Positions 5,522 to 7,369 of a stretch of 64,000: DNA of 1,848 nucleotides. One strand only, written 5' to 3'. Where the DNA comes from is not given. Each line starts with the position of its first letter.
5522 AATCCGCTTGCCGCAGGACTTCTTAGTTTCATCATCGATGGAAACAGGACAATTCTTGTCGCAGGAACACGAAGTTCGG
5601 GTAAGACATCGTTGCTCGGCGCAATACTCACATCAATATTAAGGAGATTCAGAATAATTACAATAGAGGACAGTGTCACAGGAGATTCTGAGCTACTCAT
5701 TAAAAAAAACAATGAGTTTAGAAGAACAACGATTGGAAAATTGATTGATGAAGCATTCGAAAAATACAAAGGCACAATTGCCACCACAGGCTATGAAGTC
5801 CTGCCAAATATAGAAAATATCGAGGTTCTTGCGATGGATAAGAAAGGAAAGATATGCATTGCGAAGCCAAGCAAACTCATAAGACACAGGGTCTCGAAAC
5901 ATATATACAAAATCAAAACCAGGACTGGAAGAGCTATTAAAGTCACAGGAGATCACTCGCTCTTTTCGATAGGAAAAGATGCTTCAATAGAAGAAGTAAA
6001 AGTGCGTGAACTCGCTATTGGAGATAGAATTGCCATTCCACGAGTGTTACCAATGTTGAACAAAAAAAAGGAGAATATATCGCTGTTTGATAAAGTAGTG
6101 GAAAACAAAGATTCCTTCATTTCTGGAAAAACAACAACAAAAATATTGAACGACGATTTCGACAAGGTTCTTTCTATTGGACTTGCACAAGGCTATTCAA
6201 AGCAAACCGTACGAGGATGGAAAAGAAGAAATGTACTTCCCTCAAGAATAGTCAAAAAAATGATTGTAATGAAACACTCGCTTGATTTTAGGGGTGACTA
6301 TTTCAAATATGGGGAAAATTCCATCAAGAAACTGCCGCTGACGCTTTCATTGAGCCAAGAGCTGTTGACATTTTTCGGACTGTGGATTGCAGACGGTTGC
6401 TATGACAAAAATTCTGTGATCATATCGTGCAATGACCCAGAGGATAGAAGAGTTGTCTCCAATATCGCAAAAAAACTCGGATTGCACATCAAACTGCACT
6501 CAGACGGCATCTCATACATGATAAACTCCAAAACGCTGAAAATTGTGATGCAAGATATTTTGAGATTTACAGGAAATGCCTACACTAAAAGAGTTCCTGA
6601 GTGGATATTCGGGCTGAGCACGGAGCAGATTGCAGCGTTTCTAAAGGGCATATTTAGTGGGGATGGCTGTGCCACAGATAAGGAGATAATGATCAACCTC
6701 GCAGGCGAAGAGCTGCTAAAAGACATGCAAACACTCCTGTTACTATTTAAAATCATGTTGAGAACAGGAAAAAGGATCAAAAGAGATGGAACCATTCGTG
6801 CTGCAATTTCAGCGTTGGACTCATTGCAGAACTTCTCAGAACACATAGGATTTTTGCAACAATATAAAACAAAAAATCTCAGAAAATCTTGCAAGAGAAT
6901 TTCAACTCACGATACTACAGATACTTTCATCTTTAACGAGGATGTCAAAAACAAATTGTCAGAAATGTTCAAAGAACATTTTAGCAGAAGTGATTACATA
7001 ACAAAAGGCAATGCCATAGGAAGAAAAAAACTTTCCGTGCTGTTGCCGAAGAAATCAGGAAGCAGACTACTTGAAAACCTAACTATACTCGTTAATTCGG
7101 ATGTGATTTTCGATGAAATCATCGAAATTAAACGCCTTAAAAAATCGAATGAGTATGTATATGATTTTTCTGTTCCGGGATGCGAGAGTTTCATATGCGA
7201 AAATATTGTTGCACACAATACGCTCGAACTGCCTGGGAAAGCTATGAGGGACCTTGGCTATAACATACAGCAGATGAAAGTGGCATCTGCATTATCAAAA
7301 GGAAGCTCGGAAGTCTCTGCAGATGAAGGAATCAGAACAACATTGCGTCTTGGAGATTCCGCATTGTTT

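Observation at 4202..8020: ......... intein splitting the conserved IEDT/PEL motif of the pilus/archaellum ATPase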

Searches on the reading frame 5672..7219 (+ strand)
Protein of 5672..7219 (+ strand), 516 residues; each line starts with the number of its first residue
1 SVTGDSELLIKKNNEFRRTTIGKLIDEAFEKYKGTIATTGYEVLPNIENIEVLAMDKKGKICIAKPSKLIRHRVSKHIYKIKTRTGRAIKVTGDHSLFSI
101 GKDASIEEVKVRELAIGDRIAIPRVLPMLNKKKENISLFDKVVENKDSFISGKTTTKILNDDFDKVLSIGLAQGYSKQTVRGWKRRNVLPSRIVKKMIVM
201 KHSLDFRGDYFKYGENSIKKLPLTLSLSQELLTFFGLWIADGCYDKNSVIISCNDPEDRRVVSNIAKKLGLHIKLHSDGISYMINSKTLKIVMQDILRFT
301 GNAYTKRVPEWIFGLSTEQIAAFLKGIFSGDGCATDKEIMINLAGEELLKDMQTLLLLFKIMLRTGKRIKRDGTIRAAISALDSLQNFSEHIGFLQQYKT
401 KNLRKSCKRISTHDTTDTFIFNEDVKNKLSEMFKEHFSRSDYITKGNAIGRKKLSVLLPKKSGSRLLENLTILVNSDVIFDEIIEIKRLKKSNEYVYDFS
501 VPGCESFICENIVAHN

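Call 5: search_solved_structures(query=window:5672-7219:+, max_evalue=0.01, show_alignments=3)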
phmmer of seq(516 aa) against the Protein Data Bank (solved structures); distinct sequences matched with E-value up to 0.01: 16.
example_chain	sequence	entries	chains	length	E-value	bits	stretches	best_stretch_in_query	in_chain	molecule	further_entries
2cw7_A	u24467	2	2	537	6.3e-19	71.2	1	10-130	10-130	Endonuclease PI-PkoII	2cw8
5o9i_A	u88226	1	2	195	5.5e-18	68.1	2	6-140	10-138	Transcription initiation factor IIB,Transcription initiation factor IIB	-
5o9j_A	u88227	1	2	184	3.1e-15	59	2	6-127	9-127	Transcription initiation factor IIB,Transcription initiation factor IIB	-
6rpq_A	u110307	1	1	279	1.1e-10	44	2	5-124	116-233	Ubiquitin-like protein SMT3,1108aa long hypothetical cell division control protein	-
7qst_A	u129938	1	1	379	1.8e-10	43.3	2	25-124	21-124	V-type ATP synthase subunit A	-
7qss_A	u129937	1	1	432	1.1e-09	40.8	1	25-124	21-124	V-type ATP synthase alpha chain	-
7qsu_A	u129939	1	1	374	1.9e-09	39.9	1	25-124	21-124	V-ATPase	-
6frh_A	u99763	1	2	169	4.7e-07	32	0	49-126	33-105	Replicative DNA helicase,Replicative DNA helicase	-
6frg_A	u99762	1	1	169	4.7e-07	32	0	49-126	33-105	Replicative DNA helicase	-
1mi8_A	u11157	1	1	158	7.7e-07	31.3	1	48-126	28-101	DnaB intein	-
6rpp_A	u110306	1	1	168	1.1e-06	30.8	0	17-122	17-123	Cell division control protein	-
4o1r_A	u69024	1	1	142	7.1e-06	28.1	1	474-516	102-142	Replicative DNA helicase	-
6fre_A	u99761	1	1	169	1e-05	27.6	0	456-515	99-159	Replicative DNA helicase,Replicative DNA helicase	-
4o1s_A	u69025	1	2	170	0.0011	20.9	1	40-122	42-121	V-type ATP synthase alpha chain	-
2lqm_A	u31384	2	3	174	0.0025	19.7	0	25-119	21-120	Pho radA intein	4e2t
4e2u_A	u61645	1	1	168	0.0038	19.1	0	25-117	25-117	Pho radA intein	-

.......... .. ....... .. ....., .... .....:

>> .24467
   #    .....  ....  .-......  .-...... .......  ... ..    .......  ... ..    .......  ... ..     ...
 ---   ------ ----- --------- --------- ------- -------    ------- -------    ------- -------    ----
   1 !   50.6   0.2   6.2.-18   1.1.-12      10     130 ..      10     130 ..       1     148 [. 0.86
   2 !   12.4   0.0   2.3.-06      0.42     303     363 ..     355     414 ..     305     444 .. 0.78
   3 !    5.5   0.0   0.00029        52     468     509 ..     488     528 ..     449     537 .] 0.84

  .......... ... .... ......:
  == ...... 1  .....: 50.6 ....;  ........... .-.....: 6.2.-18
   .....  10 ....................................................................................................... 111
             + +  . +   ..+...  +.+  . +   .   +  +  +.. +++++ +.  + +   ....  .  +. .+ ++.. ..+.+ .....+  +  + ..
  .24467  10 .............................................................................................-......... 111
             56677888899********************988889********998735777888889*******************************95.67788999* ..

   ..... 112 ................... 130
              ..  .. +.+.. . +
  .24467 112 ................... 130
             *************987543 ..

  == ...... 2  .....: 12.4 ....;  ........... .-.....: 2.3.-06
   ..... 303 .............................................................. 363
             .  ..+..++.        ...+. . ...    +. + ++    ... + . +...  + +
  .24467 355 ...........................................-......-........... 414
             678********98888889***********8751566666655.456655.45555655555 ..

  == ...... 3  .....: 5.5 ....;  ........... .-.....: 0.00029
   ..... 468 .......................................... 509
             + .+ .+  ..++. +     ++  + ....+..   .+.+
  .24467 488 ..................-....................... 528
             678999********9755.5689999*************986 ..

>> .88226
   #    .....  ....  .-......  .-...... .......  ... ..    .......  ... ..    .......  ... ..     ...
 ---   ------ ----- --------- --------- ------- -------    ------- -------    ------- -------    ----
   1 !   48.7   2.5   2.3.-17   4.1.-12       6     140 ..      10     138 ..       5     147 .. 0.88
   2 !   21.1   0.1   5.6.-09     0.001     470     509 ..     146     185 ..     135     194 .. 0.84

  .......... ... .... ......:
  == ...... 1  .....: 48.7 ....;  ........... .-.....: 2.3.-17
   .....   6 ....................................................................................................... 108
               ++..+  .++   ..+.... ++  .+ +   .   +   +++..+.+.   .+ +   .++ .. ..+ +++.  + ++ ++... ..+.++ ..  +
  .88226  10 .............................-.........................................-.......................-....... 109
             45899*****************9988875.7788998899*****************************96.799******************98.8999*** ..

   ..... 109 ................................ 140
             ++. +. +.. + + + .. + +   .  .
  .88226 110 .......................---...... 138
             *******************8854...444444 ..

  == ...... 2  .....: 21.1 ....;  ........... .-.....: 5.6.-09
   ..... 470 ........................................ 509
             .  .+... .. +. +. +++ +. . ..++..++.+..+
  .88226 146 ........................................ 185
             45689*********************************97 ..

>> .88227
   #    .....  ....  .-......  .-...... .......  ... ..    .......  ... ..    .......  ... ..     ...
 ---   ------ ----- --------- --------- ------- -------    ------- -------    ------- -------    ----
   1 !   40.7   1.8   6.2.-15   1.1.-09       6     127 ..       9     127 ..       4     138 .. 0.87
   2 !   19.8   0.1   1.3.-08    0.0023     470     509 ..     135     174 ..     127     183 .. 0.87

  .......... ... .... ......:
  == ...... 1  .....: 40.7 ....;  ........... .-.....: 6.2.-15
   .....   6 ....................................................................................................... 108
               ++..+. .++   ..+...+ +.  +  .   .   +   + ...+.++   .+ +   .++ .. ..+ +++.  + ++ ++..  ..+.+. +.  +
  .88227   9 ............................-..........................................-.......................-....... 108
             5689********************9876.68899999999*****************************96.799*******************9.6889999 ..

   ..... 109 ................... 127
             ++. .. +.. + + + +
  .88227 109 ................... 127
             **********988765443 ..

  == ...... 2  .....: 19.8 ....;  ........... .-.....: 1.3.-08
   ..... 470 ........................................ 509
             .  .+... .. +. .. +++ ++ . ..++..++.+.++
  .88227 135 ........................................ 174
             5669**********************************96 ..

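Call 52: predict_structure(alignment_id=A1)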
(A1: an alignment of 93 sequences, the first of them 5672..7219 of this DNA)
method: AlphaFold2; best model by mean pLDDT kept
length: 516 residues; sequences in the alignment: 93
mean_pLDDT: 95.6   pTM: 0.94
mean pLDDT of the five models: 95.6, 95.5, 95.4, 95.3, 94.7
residues with pLDDT >= 90: 484; 70-90: 32; 50-70: 0; < 50: 0
segments of 3 or more residues with pLDDT < 50: none
pLDDT, mean of each block of 10 residues (from residue 1): 96 96 97 84 96 98 98 95 97 97 97 98 96 97 96 97 97 97 97 94 89 93 98 98 97 97 98 96 98 98 97 98 98 96 97 98 95 96 97 98 95 85 96 93 93 91 89 97 96 93 97 97
secondary structure, 60 per line:
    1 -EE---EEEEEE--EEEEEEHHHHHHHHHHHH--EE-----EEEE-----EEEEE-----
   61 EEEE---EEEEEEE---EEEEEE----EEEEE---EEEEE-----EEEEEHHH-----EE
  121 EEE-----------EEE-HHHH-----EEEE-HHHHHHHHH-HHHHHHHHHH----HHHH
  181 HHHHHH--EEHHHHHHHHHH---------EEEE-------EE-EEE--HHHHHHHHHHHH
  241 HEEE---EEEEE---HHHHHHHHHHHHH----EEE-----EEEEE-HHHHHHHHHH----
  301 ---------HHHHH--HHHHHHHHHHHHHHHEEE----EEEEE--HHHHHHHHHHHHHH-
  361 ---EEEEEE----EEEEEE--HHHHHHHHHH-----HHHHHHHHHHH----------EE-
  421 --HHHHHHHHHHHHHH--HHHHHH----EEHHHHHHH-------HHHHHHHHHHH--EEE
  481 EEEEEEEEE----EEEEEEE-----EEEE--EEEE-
elements in order: E7-12 E15-20 H21-32 E42-45 E51-55 E61-64 E68-74 E78-83 E88-92 E96-100 E106-110 E119-123 E135-137 H139-142 E148-151 H153-161 H163-172 H177-186 H191-200 E210-213 E224-226 H229-241 E242-244 E248-252 H256-268 E273-275 E281-285 H287-296 H310-314 H317-331 E332-334 E339-343 H346-359 E364-369 E374-379 H382-391 H397-407 H423-436 H439-444 H451-457 H465-475 E478-489 E494-500 E506-509 E512-515

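Call 55: fold_search(model_id=the predicted structure, library=pdb)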
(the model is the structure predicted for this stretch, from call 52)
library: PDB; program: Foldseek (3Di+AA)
matches with E <= 10: 628; with E <= 0.001: 87
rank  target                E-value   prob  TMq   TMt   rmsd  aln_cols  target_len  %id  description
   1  2cw7                  2.0e-30  1.00  0.73  0.70   7.2       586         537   20  Crystal structure of intein homing endonuclease II (released 2006-04-18)
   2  7qss                  6.0e-25  1.00  0.66  0.77   4.8       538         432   20  Crystal structure of homing endonuclease-associated TliVMA intein (C1A) (released 2022-03-30)
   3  1dq3                  1.5e-22  1.00  0.59  0.66   6.0       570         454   15  CRYSTAL STRUCTURE OF AN ARCHAEAL INTEIN-ENCODED HOMING ENDONUCLEASE PI-PFUI (released 2000-07-05)
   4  7qsu                  7.3e-22  1.00  0.57  0.78   6.9       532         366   20  Crystal structure of homing endonuclease-associated TliVMA intein (C1A, d333-339) (released 2022-03-30)
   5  7qst                  2.8e-20  1.00  0.54  0.75   5.4       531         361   19  Crystal structure of homing endonuclease-associated PhoVMA intein (C1A) (released 2022-03-30)
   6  1ef0_A                7.3e-12  1.00  0.35  0.41  25.3       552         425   12  CRYSTAL STRUCTURE OF PI-SCEI MINIPRECURSOR (released 2000-06-07)
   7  1vde_B                2.3e-11  1.00  0.40  0.46  25.4       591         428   12  PI-SCEI, A HOMING ENDONUCLEASE WITH PROTEIN SPLICING ACTIVITY (released 1998-04-08)
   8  1lws_A                1.2e-10  1.00  0.34  0.40  26.5       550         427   13  Crystal structure of the intein homing endonuclease PI-SceI bound to its recognition sequence (released 2002-09-27)
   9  1jva_B                1.5e-10  1.00  0.37  0.43  26.5       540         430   13  CRYSTAL STRUCTURE OF THE VMA1-DERIVED ENDONUCLEASE BEARING THE N AND C EXTEIN PROPEPTIDES (released 2002-08-29)
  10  1vde_A                3.0e-10  1.00  0.35  0.40  23.4       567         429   12  PI-SCEI, A HOMING ENDONUCLEASE WITH PROTEIN SPLICING ACTIVITY (released 1998-04-08)
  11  1um2_B                4.7e-10  1.00  0.37  0.44  25.9       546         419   12  Crystal Structure of the Vma1-Derived Endonuclease with the Ligated Extein Segment (released 2004-09-22)
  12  1jva_A                4.7e-10  1.00  0.34  0.40  26.8       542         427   12  CRYSTAL STRUCTURE OF THE VMA1-DERIVED ENDONUCLEASE BEARING THE N AND C EXTEIN PROPEPTIDES (released 2002-08-29)
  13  5o9i_B                1.1e-09  1.00  0.23  0.65   1.8       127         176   28  Crystal structure of transcription factor IIB Mvu mini-intein (released 2017-11-01)
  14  5o9i_A                2.3e-09  1.00  0.22  0.64   2.0       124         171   27  Crystal structure of transcription factor IIB Mvu mini-intein (released 2017-11-01)
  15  1ef0_B                4.3e-09  1.00  0.35  0.44  26.2       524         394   12  CRYSTAL STRUCTURE OF PI-SCEI MINIPRECURSOR (released 2000-06-07)
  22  4e2u                  2.6e-07  1.00  0.22  0.62   2.2       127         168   19  Crystal Structures of RadAmin intein from Pyrococcus horikoshii (released 2012-05-16)
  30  6rpp                  2.2e-06  1.00  0.22  0.62   2.9       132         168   24  Crystal structure of PabCDC21-1 intein (released 2019-08-14)
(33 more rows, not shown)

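Call 66: search_protein_representatives(protein=window:5672-7219:+)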
Query: 516 residues. Proteins with E-value up to 0.001 (for the whole library): 4637; up to 1e-10: 1211; up to 1e-30: 108. The best 150 are listed.
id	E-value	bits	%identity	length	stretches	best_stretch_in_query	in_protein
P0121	7.1e-151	519.6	37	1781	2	1-516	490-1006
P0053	3.9e-148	510.5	36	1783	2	1-516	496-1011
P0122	1.7e-125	435.8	66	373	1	221-516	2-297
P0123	6.2e-124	430.7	33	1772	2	1-516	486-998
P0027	2.3e-122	425.5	43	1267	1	1-516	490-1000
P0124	6.1e-113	394.4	46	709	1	55-516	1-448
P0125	2.4e-111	389.2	41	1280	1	1-516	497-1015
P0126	3.3e-111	388.7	29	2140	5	220-516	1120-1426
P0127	8.6e-111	387.4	40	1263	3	1-516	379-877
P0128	7.0e-109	381.1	44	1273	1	1-516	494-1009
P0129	7.5e-109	381.0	35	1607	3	1-516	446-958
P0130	1.8e-104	366.5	38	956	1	1-516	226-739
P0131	1.0e-102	360.8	45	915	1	1-416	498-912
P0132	2.4e-98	346.3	41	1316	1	1-516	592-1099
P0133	3.4e-97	342.5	43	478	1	87-516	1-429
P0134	3.0e-94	332.8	39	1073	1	1-516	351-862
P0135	2.2e-93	330.0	31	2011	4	1-516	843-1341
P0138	9.6e-92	324.5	35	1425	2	1-516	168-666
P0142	6.2e-80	285.6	30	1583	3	1-516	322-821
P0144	2.2e-77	277.2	36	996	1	1-516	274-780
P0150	9.5e-71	255.3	38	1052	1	1-516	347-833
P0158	2.8e-56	207.6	31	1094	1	1-516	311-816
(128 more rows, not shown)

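Call 68: list_cluster_members(proteins=[P0127, P0129, P0132, P0134, P0135, P0138, P0142, P0144, P0150, P0158])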
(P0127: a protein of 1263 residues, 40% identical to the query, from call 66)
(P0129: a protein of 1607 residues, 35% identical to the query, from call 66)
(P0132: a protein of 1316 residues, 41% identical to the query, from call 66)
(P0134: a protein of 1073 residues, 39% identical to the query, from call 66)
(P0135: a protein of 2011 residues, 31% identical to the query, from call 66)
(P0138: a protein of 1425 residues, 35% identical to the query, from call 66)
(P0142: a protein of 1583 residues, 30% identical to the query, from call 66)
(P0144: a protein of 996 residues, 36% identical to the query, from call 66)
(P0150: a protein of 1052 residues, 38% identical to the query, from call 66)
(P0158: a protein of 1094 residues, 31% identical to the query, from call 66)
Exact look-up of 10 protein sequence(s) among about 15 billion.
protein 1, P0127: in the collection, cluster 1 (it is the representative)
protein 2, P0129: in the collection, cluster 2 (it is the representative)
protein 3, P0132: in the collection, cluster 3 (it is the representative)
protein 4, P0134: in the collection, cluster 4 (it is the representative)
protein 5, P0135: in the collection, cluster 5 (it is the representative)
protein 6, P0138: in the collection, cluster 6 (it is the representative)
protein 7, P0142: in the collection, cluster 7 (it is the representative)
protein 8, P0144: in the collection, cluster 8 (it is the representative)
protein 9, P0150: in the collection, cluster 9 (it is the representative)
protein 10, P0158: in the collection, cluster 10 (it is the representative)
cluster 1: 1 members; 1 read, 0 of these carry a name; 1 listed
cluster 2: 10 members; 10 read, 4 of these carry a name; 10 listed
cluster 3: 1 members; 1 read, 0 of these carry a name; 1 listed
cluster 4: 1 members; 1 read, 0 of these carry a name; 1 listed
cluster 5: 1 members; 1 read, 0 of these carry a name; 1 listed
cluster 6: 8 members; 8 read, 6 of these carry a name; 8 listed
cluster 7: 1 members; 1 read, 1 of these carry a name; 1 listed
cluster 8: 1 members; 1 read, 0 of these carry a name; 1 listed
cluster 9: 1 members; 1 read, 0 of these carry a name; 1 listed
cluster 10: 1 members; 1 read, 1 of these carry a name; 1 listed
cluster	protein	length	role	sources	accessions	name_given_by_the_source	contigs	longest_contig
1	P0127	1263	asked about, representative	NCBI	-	-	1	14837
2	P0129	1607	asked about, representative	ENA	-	-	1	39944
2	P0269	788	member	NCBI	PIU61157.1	hypothetical protein COS83_04785, partial [archaeon CG07_land_8_20_14_0_80_38_8]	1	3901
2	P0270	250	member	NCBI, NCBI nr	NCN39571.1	MAG: hypothetical protein GW914_04285, partial [Candidatus Aenigmarchaeota archaeon] | hypothetical protein [Candidatus Aenigmarchaeota archaeon]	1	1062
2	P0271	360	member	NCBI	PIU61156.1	hypothetical protein COS83_04780, partial [archaeon CG07_land_8_20_14_0_80_38_8]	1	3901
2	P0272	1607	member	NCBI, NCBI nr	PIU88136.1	hypothetical protein COS64_04670 [archaeon CG06_land_8_20_14_3_00_37_11] | MAG: hypothetical protein COS64_04670 [archaeon CG06_land_8_20_14_3_00_37_11]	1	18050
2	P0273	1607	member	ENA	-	-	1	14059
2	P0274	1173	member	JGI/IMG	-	-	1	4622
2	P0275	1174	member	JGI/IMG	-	-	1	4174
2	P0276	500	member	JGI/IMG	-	-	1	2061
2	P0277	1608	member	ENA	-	-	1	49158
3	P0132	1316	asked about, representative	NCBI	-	-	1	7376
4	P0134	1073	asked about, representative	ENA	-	-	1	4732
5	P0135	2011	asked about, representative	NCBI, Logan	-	-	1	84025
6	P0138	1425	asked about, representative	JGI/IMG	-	type IV secretory pathway ATPase VirB11/archaellum biosynthesis ATPase/intein/homing ...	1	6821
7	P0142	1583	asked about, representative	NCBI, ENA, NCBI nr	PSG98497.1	MAG: hypothetical protein BRC29_00025 [Nanohaloarchaea archaeon SW_7_43_1]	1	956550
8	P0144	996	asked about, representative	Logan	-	-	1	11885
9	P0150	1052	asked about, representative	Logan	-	-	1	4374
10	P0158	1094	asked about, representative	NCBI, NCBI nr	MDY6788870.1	MAG: ATPase, T2SS/T4P/T4SS family [Candidatus Nanohaloarchaea archaeon] | ATPase, T2SS/T4P/T4SS family [Candidatus Nanohaloarchaea archaeon]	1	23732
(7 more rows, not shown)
